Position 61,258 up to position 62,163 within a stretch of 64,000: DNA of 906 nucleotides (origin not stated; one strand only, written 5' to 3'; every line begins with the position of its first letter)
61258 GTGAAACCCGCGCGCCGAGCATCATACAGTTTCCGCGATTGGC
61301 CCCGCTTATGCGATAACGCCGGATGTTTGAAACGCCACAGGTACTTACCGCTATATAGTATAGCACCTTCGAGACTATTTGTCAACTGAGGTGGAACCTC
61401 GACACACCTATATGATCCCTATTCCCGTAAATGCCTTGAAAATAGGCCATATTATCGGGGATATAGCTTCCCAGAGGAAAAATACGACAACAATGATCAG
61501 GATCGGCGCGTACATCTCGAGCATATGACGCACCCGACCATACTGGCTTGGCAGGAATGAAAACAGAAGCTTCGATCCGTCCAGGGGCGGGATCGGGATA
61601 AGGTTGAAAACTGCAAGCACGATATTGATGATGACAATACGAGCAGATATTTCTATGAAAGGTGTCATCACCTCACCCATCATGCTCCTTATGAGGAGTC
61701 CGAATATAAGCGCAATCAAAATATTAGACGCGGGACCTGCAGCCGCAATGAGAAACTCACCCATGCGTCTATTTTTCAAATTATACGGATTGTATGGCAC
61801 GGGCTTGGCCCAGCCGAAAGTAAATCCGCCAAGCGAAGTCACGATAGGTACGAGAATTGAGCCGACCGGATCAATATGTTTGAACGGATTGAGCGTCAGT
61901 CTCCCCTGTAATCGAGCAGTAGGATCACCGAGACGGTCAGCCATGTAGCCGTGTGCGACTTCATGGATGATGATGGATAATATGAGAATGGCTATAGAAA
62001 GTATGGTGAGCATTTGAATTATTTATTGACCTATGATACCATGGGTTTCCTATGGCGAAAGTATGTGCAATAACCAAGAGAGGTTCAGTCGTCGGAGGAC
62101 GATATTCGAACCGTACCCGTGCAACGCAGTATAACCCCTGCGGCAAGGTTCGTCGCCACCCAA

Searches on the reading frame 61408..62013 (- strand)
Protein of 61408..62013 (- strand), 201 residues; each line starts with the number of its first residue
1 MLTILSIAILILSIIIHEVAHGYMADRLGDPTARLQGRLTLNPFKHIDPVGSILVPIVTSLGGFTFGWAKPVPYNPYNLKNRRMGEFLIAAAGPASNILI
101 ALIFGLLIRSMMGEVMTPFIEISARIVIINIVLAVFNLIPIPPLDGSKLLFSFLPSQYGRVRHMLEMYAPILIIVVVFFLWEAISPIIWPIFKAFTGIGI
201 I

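Call 10: find_encoding_contigs(protein=window:61408-62013:-, flank=3000, max_places=10)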
Protein window:61408-62013:- (201 aa): 1 contig read that carries it; 1 place shown.
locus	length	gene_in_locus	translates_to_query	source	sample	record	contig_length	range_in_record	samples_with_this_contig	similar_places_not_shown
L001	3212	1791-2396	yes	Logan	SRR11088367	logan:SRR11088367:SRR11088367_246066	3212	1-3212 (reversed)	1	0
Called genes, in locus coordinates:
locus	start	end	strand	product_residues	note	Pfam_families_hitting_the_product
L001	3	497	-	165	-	?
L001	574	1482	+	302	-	-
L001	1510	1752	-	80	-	PF00830:Ribosomal_L28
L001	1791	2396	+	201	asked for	PF02163:Peptidase_M50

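Call 11: find_homologous_proteins(query=window:61408-62013:-)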
Query window:61408-62013:- (201 aa): 8000 proteins with E <= 0.001 among 8000 candidates; the best 120 are listed.
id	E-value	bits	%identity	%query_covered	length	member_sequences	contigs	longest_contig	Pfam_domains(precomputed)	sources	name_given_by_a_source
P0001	2.0e-113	395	92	92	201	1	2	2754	PF02163.29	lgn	-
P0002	2.4e-112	392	90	100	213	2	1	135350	PF02163.29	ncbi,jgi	ncbi:MAG: hypothetical protein RLY66_17 [Candidatus Parcubacteria bacterium]|jgi:Zn-dependent protea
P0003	4.8e-112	391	90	92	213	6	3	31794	PF02163.29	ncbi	-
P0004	1.2e-104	367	83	100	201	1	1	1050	PF02163.29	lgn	-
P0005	3.5e-103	362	82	90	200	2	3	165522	PF02163.29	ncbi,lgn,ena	ncbi:MAG: site-2 protease family protein [Patescibacteria group bacterium]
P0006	7.9e-103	361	83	100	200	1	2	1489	PF02163.29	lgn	-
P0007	8.4e-103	360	81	99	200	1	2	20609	PF02163.29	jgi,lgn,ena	jgi:Zn-dependent protease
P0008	2.4e-102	359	83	99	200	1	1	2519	PF02163.29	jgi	jgi:Zn-dependent protease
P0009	3.2e-102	359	81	100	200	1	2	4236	PF02163.29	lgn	-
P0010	3.2e-101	355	81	99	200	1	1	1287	PF02163.29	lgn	-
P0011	4.4e-101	355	82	99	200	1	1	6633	PF02163.29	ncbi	-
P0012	8.4e-101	354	81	92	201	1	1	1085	PF02163.29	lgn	-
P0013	1.9e-100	353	81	92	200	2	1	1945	PF02163.29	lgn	-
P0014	2.3e-100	353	80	99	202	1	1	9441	PF02163.29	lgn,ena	-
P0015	2.3e-100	353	80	100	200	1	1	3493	PF02163.29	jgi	jgi:Zn-dependent protease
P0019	6.7e-99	348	79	91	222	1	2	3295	PF02163.29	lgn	-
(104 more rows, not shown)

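Call 12: find_related_loci(query=window:61408-62013:-, collection=genome_contigs, flank=2500)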
Query window:61408-62013:- (201 aa) in genome_contigs; peptide patterns used: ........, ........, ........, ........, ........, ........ (x = any residue, [..] = any of these).
600 stretches matched a pattern (row limit reached: there are more); 580 encode a relative of the query (tblastn E <= 1e-3); the best 80 are kept; 80 distinct loci.
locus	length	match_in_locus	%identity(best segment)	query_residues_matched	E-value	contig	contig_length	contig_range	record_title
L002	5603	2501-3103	90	1-201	6e-110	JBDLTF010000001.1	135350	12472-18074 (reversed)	MAG: Candidatus Parcubacteria bacterium isolate lajara_2019_sw_WHONDRS-S19S_0034_A_bin.6 scaffold_000004, whole genome s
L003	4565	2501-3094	82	1-198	7e-107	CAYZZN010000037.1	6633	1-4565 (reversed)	MAG TPA_asm: uncultured Candidatus Saccharibacteria bacterium isolate SRP286056_co1_697 genome assembly, contig: NODE_16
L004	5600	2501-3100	79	1-200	3e-105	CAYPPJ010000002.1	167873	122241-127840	MAG TPA_asm: uncultured Candidatus Saccharibacteria bacterium isolate SRP278252_co2_123 genome assembly, contig: NODE_99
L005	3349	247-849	77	1-199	3e-102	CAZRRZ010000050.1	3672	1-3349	MAG TPA_asm: uncultured Candidatus Saccharibacteria bacterium isolate SRP286056_co2_115 genome assembly, contig: NODE_45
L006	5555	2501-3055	81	14-198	7e-98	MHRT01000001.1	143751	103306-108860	MAG: Candidatus Taylorbacteria bacterium RIFCSPHIGHO2_12_FULL_45_16 rifcsphigho2_12_scaffold_125, whole genome shotgun s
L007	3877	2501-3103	73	1-199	2e-96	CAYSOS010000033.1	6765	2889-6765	MAG TPA_asm: uncultured Candidatus Saccharibacteria bacterium isolate SRP273308_co1_214 genome assembly, contig: NODE_19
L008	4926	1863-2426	78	17-198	5e-95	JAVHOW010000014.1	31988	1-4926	MAG: Candidatus Paceibacterota bacterium isolate auto_41_21 WB_2019_0_2um_549_length_31988_cov_11, whole genome shotgun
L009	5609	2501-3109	69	1-198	4e-93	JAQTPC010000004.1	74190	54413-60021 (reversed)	MAG: Candidatus Paceibacterota bacterium isolate STB_107 NODE_725_length_74190_cov_4.052860_Sandtown_B, whole genome sho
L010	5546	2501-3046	75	17-198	6e-93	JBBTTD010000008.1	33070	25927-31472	MAG: Patescibacteria group bacterium isolate H41-bin002_1 H41_bin002_1_000000000008, whole genome shotgun sequence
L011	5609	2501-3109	69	1-198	2e-89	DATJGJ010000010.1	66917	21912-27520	MAG TPA_asm: Candidatus Paceibacterota bacterium isolate SMAG_U15483 k141_5844657, whole genome shotgun sequence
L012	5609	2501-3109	68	1-198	7e-89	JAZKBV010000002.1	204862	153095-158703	MAG: Patescibacteria group bacterium isolate ADI_H3L2_122-bin008 ADIH3L2_B008_0_000000000002, whole genome shotgun seque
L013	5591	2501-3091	67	12-200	8e-87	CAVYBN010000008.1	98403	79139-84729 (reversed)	MAG: Candidatus Parcubacteria bacterium isolate MFD03044.bin.2.101 genome assembly, contig: contig_62188, whole genome s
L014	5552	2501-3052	72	17-198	3e-86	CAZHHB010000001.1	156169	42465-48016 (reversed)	MAG TPA_asm: uncultured Candidatus Saccharibacteria bacterium isolate ERP113451_co1_453 genome assembly, contig: NODE_31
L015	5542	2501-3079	69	1-192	2e-85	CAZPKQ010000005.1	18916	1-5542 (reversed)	MAG TPA_asm: uncultured Candidatus Saccharibacteria bacterium isolate SRP135725_co1_495 genome assembly, contig: NODE_37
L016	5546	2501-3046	71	17-197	7e-85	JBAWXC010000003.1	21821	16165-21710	MAG: Candidatus Taylorbacteria bacterium isolate ELA053 MAG053_3, whole genome shotgun sequence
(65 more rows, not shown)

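Call 19: find_encoding_contigs(protein=P0001, flank=2500, max_places=5)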
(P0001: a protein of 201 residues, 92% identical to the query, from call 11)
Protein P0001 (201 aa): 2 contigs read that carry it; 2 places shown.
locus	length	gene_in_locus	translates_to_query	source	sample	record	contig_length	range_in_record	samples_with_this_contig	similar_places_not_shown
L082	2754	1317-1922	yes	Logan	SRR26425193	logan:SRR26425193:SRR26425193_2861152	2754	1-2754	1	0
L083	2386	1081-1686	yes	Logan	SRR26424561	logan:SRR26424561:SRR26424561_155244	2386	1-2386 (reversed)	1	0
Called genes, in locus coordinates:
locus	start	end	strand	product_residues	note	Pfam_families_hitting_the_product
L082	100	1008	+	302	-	-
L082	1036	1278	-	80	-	PF00830:Ribosomal_L28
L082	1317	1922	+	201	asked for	PF02163:Peptidase_M50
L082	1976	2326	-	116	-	-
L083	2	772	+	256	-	?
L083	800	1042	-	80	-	PF00830:Ribosomal_L28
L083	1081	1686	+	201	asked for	PF02163:Peptidase_M50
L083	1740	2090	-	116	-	-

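Call 20: find_encoding_contigs(protein=P0003, flank=2500, max_places=5)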
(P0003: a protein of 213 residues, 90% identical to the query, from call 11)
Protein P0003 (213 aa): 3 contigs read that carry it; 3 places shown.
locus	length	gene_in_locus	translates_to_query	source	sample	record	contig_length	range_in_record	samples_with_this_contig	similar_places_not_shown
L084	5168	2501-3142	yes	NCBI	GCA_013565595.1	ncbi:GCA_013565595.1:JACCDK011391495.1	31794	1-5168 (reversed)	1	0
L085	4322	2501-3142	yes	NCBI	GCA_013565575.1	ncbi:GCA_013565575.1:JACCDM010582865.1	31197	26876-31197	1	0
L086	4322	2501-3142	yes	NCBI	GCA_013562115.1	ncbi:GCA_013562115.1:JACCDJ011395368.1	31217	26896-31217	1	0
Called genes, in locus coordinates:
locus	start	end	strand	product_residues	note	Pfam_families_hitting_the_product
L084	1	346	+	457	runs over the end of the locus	PF13567:DUF4131, PF03772:Competence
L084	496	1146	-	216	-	PF02777:Sod_Fe_C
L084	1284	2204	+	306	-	-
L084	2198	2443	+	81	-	-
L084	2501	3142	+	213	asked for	PF02163:Peptidase_M50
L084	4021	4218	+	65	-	PF00164:Ribosom_S12_S23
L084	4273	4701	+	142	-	PF00177:Ribosomal_S7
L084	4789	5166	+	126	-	?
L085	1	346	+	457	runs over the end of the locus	PF13567:DUF4131, PF03772:Competence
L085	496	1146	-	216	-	PF02777:Sod_Fe_C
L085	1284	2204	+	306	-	-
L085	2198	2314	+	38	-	-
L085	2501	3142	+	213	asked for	PF02163:Peptidase_M50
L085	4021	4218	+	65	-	PF00164:Ribosom_S12_S23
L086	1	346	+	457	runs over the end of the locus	PF13567:DUF4131, PF03772:Competence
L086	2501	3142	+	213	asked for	PF02163:Peptidase_M50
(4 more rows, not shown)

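Call 22: find_related_loci(query=window:61408-62013:-, collection=metagenome_contigs, flank=2000)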
Query window:61408-62013:- (201 aa) in metagenome_contigs; peptide patterns used: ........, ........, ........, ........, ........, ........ (x = any residue, [..] = any of these).
600 stretches matched a pattern (row limit reached: there are more); 559 encode a relative of the query (tblastn E <= 1e-3); the best 80 are kept; 80 distinct loci.
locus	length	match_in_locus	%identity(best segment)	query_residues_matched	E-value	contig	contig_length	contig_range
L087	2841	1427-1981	90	17-201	4e-114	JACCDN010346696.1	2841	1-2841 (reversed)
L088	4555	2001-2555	81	14-198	4e-98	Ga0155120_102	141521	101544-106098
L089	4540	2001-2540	82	21-200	1e-97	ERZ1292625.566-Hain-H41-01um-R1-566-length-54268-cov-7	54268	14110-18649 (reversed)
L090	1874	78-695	71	1-200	1e-101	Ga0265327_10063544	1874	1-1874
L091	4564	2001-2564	76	17-198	3e-92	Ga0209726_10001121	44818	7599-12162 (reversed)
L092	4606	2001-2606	72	1-200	1e-89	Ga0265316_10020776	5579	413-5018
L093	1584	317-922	71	1-200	4e-94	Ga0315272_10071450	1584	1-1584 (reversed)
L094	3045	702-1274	71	12-200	1e-89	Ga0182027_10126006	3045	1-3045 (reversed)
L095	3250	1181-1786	70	1-200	1e-87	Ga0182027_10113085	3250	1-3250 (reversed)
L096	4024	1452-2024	69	12-200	1e-86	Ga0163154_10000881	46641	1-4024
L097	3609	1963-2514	65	17-198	2e-76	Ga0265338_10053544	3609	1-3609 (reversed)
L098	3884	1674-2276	60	4-201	6e-71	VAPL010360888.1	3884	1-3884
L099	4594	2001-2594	55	4-200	1e-70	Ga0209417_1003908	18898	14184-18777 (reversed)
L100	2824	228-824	56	4-199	2e-69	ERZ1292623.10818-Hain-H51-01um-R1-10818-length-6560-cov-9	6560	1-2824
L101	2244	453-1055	58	1-198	8e-70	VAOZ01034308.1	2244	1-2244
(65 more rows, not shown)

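Call 45: find_encoding_contigs(protein=P0005, flank=1500, max_places=3)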
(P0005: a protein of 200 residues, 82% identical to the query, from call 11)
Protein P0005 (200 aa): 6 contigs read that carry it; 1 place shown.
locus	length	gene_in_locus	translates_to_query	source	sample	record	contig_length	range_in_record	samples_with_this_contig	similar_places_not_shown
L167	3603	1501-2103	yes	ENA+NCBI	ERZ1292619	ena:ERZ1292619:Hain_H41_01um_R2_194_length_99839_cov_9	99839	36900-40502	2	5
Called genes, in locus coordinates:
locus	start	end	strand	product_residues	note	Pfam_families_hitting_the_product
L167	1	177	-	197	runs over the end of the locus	PF00081:Sod_Fe_N (weak), PF02777:Sod_Fe_C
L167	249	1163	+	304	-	-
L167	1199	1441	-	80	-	PF00830:Ribosomal_L28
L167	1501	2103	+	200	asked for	PF02163:Peptidase_M50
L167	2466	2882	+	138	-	PF00164:Ribosom_S12_S23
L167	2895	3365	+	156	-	PF00177:Ribosomal_S7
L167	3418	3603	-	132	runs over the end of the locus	-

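Call 46: find_encoding_contigs(protein=P0007, flank=1500, max_places=3)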
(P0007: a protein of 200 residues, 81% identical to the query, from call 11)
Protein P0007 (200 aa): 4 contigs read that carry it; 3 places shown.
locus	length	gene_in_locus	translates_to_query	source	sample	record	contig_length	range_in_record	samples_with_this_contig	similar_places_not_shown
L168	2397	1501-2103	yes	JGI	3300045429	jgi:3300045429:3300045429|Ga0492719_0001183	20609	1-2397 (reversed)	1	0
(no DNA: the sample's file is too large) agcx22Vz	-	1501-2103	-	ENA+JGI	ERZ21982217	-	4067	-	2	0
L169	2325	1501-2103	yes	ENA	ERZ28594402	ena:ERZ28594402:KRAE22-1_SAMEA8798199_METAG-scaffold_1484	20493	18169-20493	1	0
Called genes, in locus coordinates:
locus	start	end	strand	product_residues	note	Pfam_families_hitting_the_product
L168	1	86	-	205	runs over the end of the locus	PF02777:Sod_Fe_C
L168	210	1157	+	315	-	-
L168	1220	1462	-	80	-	PF00830:Ribosomal_L28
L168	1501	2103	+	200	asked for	PF02163:Peptidase_M50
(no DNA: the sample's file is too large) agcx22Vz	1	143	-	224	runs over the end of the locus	PF02777:Sod_Fe_C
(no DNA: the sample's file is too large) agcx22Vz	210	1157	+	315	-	-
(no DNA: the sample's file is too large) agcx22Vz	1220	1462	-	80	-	PF00830:Ribosomal_L28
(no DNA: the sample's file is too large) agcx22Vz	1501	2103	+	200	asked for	PF02163:Peptidase_M50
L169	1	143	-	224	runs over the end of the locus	PF02777:Sod_Fe_C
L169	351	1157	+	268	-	-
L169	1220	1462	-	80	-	PF00830:Ribosomal_L28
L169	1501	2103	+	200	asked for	PF02163:Peptidase_M50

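Call 47: find_encoding_contigs(protein=P0009, flank=1500, max_places=3)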
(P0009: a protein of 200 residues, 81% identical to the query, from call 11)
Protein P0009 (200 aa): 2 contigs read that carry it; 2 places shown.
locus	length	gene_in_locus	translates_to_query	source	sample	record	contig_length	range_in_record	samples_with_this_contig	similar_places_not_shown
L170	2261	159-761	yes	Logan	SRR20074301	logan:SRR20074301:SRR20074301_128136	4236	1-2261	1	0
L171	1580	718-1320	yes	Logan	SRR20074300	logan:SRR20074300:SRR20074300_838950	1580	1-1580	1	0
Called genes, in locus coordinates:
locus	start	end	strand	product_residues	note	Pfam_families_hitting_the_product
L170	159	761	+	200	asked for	PF02163:Peptidase_M50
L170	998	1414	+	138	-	PF00164:Ribosom_S12_S23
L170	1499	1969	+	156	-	PF00177:Ribosomal_S7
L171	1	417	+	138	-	?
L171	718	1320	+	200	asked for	PF02163:Peptidase_M50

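Call 48: find_encoding_contigs(protein=P0014, flank=1500, max_places=3)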
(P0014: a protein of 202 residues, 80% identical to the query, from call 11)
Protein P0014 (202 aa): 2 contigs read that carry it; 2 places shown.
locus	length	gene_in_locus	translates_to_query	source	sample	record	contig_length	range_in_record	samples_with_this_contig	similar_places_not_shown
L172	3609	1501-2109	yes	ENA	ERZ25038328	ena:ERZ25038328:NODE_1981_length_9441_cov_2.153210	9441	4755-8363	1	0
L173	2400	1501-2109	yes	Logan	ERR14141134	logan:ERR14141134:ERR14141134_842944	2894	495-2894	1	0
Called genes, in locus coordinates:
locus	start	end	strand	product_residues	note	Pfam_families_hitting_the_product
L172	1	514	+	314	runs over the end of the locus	-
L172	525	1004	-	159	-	PF00293:NUDIX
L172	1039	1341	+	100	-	-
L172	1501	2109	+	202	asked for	PF02163:Peptidase_M50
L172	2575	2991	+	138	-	PF00164:Ribosom_S12_S23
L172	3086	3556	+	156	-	PF00177:Ribosomal_S7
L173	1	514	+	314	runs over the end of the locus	-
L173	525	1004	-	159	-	PF00293:NUDIX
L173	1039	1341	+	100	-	-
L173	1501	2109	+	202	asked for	PF02163:Peptidase_M50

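Call 70: find_encoding_contigs(protein=P0008, flank=1500, max_places=3)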
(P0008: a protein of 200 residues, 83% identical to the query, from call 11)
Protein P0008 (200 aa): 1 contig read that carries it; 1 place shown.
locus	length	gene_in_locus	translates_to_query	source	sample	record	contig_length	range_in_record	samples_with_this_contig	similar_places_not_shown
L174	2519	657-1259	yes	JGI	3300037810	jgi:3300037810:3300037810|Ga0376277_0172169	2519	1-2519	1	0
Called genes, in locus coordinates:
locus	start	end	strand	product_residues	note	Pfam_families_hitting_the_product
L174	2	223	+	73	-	?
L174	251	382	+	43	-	-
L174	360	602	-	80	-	PF00830:Ribosomal_L28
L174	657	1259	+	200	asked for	PF02163:Peptidase_M50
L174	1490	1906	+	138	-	PF00164:Ribosom_S12_S23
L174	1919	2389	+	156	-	PF00177:Ribosomal_S7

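Call 71: find_encoding_contigs(protein=P0015, flank=1500, max_places=3)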
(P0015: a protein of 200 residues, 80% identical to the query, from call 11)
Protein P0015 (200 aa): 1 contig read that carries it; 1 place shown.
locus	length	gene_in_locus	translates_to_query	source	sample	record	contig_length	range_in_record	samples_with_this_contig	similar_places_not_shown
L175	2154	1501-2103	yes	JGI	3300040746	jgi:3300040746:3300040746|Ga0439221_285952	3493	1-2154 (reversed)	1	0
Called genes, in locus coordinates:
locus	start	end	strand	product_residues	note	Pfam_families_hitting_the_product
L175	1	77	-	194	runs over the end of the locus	PF02777:Sod_Fe_C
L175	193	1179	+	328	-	-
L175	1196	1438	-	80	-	PF00830:Ribosomal_L28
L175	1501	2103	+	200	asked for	PF02163:Peptidase_M50 (weak)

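Call 72: find_encoding_contigs(protein=P0019, flank=1500, max_places=3)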
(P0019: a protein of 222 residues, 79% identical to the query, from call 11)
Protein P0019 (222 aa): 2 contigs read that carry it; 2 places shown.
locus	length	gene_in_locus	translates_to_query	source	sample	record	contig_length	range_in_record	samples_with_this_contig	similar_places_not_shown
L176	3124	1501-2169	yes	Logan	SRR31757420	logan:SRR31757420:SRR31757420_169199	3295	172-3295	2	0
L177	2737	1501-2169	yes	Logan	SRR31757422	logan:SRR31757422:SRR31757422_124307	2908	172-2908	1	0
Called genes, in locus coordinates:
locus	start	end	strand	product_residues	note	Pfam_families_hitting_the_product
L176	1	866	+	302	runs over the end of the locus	-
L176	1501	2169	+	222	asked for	PF02163:Peptidase_M50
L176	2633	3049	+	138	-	PF00164:Ribosom_S12_S23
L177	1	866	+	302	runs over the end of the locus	-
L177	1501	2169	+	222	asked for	PF02163:Peptidase_M50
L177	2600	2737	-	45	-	?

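Call 81: search_protein_families(library=pfam, proteins=[window:61408-62013:-], max_evalue=0.01)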
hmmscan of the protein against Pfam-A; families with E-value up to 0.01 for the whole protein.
window:61408-62013:- (201 aa): 1 family
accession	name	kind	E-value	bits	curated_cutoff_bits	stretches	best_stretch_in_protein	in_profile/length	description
PF02163.28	Peptidase_M50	-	1.7e-15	57.4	27.2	2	120-161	160-201/221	Peptidase family M50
